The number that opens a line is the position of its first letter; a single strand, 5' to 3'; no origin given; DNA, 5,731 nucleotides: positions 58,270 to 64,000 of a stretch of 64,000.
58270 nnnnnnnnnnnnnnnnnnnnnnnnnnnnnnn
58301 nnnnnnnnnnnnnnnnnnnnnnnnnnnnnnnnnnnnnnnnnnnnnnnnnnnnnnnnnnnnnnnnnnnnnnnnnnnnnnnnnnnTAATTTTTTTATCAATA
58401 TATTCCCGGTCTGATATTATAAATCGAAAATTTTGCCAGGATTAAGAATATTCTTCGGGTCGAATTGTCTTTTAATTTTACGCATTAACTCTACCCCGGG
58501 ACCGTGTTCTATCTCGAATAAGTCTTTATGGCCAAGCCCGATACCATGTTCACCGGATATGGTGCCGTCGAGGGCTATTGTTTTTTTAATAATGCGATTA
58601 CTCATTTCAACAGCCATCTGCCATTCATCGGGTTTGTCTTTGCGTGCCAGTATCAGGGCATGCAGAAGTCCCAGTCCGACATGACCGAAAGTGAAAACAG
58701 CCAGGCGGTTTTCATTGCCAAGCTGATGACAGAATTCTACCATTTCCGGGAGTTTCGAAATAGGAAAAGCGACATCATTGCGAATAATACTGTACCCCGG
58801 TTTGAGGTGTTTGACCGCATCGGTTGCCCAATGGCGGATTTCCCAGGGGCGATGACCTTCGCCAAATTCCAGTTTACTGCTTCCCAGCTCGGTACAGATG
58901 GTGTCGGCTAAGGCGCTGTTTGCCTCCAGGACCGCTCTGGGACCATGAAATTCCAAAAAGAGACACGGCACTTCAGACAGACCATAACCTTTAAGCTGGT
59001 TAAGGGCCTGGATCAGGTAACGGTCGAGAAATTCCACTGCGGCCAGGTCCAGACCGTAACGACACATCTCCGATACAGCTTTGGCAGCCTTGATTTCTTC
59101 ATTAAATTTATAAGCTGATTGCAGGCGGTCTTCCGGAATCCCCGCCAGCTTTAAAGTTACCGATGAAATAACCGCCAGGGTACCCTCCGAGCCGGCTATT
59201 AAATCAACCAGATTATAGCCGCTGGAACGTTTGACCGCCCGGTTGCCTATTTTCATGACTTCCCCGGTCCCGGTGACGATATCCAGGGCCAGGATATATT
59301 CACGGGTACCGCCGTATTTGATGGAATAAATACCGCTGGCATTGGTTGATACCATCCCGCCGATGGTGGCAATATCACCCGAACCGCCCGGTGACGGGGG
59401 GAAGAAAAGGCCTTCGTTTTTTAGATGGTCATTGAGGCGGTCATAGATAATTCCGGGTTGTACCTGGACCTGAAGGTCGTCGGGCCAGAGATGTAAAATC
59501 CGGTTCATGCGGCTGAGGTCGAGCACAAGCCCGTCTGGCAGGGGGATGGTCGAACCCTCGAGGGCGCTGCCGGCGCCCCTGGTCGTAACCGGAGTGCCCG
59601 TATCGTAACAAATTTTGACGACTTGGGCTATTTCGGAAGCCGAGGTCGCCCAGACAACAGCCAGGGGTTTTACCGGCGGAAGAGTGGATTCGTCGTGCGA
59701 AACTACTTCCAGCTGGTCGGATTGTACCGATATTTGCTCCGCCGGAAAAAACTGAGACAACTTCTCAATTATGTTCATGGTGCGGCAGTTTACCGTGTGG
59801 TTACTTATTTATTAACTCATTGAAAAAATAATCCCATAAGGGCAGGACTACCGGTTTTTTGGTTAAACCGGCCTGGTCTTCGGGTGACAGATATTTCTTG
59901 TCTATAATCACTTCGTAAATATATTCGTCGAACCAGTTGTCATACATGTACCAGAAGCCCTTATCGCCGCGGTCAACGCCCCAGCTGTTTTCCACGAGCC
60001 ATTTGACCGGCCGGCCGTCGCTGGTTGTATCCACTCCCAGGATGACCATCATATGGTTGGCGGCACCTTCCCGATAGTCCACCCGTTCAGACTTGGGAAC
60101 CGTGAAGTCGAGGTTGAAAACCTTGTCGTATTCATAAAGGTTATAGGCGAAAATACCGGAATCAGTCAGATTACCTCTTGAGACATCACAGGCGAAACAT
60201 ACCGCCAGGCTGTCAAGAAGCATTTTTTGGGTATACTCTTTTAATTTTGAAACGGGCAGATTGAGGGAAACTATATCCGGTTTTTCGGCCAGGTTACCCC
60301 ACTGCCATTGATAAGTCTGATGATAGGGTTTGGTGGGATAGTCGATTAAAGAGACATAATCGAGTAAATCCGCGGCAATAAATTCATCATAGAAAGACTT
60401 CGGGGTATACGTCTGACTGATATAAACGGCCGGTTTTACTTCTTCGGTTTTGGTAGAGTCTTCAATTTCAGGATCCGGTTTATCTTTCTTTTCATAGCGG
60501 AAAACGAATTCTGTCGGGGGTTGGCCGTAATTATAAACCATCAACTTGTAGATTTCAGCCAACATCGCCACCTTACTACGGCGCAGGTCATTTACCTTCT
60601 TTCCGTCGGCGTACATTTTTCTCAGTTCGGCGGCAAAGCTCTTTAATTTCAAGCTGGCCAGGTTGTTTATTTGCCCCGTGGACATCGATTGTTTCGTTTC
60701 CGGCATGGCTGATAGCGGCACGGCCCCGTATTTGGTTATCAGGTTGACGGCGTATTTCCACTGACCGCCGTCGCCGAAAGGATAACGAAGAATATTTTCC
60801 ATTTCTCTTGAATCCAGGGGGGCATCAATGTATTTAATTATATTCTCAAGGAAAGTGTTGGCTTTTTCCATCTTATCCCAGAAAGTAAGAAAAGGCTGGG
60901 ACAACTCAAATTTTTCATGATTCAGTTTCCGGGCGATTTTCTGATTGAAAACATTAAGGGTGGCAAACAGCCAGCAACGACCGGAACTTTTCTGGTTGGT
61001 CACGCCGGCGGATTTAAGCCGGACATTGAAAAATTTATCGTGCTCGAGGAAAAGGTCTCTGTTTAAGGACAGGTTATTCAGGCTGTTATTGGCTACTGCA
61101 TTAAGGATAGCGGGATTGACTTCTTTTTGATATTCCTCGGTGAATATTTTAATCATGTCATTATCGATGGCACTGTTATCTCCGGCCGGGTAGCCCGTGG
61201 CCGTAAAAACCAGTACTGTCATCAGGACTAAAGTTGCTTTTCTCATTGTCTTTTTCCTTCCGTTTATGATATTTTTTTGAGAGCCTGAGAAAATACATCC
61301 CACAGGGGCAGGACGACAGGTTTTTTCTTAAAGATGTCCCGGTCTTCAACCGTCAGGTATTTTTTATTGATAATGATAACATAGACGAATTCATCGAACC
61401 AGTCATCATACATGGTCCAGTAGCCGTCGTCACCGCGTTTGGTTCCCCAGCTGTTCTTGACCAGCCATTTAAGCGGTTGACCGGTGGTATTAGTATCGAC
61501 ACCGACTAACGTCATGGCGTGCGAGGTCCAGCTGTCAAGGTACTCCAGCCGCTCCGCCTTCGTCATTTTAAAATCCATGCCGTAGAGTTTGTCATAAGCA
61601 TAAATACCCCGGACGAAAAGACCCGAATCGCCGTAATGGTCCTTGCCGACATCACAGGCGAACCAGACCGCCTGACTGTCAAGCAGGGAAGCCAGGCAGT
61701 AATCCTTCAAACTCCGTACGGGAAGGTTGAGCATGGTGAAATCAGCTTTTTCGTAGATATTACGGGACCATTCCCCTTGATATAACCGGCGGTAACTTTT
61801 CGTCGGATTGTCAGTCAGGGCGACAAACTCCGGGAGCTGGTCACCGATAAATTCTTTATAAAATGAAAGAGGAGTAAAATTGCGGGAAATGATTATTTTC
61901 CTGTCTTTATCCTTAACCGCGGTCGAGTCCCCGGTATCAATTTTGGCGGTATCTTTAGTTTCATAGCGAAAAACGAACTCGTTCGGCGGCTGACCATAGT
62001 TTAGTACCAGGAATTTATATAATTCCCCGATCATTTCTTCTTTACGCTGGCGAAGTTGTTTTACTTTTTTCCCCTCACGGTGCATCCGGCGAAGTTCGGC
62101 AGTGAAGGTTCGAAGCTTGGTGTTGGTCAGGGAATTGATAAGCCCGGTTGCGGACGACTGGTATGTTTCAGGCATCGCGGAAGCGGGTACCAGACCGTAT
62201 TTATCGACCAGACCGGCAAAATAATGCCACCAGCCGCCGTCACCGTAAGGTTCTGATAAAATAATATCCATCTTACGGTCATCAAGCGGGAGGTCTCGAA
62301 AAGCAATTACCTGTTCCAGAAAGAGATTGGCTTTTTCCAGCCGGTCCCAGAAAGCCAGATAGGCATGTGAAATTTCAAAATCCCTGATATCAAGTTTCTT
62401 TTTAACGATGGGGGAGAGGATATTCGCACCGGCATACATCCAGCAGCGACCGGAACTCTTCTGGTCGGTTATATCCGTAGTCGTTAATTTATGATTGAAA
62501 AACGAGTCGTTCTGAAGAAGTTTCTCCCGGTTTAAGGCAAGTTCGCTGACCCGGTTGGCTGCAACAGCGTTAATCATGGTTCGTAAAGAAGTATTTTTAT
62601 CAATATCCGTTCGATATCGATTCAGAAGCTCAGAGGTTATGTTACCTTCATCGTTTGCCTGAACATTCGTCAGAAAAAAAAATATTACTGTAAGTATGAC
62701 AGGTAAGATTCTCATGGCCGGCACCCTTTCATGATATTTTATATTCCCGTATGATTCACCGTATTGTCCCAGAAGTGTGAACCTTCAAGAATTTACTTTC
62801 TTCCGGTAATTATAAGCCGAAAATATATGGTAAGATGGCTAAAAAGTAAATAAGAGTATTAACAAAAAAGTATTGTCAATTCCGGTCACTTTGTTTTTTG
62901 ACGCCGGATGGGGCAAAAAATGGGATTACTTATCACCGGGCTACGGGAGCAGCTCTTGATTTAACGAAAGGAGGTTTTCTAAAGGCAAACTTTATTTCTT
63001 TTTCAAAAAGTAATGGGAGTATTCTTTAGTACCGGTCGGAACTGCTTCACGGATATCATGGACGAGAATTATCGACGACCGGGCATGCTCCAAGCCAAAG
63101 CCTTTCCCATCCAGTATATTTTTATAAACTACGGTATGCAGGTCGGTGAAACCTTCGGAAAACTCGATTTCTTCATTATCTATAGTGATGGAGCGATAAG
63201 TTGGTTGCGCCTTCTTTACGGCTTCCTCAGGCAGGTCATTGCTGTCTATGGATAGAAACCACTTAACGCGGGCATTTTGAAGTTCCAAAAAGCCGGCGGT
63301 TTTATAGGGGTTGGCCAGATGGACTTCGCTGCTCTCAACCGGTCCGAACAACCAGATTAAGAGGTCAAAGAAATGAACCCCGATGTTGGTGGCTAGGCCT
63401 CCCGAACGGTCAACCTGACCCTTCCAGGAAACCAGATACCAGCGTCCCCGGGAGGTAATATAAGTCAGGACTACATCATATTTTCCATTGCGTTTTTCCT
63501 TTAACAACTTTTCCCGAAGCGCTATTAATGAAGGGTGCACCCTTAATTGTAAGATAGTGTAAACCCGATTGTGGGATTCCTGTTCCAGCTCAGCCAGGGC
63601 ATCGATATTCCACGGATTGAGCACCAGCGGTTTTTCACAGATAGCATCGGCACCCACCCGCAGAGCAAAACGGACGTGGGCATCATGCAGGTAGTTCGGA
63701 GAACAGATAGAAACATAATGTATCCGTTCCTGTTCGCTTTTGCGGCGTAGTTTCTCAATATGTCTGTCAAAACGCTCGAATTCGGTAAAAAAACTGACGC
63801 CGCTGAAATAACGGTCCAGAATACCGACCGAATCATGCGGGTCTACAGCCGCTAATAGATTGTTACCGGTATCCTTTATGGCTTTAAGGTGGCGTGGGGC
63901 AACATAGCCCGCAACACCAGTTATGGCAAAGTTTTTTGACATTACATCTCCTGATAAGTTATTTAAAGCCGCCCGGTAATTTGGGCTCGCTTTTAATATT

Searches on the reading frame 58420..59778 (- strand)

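Call 57: search_protein_families(library=pfam, proteins=[window:58420-59778:-], max_evalue=0.001)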
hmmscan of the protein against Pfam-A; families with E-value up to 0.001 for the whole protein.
window:58420-59778:- (453 aa): 2 families
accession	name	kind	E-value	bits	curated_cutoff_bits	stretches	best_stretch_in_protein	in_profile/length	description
PF02913.24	FAD-oxidase_C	-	1.4e-46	159.6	21.2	1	216-450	3-248/248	FAD linked oxidases, C-terminal domain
PF01565.28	FAD_binding_4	-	4.6e-38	130.5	26.4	1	38-177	1-138/139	FAD binding domain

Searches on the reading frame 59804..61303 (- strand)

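Call 57: search_protein_families(library=pfam, proteins=[window:59804-61303:-], max_evalue=0.001)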
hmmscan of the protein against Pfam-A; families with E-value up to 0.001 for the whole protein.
window:59804-61303:- (500 aa): 2 families
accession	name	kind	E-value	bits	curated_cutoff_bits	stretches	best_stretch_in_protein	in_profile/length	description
PF03051.21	Peptidase_C1_2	-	5.4e-124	414.8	22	1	46-491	2-435/438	Peptidase C1-like family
PF00112.29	Peptidase_C1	-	2.2e-08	34.9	20.7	0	412-456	163-205/220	Papain family cysteine protease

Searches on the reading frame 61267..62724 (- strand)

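Call 57: search_protein_families(library=pfam, proteins=[window:61267-62724:-], max_evalue=0.001)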
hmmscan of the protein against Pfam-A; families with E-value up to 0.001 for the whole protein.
window:61267-62724:- (486 aa): 2 families
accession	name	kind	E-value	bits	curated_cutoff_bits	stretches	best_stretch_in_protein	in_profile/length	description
PF03051.21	Peptidase_C1_2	-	7.3e-128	427.5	22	1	29-477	2-436/438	Peptidase C1-like family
PF00112.29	Peptidase_C1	-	4.4e-08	33.9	20.7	1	399-440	165-204/220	Papain family cysteine protease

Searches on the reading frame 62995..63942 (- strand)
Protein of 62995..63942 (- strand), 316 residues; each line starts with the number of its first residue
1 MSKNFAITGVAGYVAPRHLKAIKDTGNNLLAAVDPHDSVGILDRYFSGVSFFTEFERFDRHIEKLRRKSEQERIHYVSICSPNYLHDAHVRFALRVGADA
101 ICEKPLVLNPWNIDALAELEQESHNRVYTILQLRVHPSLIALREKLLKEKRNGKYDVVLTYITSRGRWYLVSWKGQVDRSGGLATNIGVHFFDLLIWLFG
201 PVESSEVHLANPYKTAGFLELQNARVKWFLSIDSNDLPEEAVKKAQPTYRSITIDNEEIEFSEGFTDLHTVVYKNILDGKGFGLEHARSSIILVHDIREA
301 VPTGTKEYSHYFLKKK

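Call 57: search_protein_families(library=pfam, proteins=[window:62995-63942:-], max_evalue=0.001)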
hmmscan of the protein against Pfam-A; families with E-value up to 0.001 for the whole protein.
window:62995-63942:- (316 aa): 3 families
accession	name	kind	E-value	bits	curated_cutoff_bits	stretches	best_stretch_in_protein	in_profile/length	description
PF01408.29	GFO_IDH_MocA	-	7.8e-17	62.5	24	1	4-128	2-117/120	Oxidoreductase family, NAD-binding Rossmann fold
PF02894.22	GFO_IDH_MocA_C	-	4.6e-12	46.6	22.9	1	156-211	16-70/218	Oxidoreductase family, C-terminal alpha/beta domain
PF22725.1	GFO_IDH_MocA_C3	-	1.4e-06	28.7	27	1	164-215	23-78/124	GFO/IDH/MocA C-terminal domain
